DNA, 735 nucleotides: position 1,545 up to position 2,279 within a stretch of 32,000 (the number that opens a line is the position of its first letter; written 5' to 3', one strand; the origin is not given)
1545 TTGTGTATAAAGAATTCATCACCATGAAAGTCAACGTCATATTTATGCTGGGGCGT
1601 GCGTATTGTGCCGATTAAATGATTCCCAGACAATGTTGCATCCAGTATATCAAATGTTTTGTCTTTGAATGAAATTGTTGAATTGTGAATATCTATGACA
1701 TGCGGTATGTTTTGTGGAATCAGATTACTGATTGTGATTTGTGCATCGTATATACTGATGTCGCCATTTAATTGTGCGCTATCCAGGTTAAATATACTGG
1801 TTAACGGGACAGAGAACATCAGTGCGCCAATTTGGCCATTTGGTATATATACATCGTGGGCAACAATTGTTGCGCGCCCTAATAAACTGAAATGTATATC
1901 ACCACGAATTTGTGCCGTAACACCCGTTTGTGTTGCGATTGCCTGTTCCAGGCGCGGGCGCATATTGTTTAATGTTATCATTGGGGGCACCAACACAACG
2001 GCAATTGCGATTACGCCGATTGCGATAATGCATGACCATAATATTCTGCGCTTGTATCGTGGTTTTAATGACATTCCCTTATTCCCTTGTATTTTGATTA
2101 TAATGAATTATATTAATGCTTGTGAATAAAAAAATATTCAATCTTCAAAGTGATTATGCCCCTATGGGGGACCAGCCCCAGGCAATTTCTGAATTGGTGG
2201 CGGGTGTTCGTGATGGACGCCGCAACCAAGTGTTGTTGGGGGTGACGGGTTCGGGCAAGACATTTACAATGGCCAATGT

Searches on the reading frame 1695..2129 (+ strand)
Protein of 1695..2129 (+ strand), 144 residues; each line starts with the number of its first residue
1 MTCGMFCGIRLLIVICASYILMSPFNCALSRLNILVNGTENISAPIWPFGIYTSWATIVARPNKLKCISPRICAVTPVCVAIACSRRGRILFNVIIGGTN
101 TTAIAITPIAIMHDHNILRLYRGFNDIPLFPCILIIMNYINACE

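Call 15: search_protein_families(library=pfam, proteins=[window:1695-2129:+], max_evalue=0.001)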
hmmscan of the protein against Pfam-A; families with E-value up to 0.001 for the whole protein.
window:1695-2129:+ (144 aa): 0 families

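Call 61: find_encoding_contigs(protein=window:1695-2129:+, flank=10000, max_places=1)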
Protein window:1695-2129:+ (144 aa): no gene with exactly this product is on record in the collection.
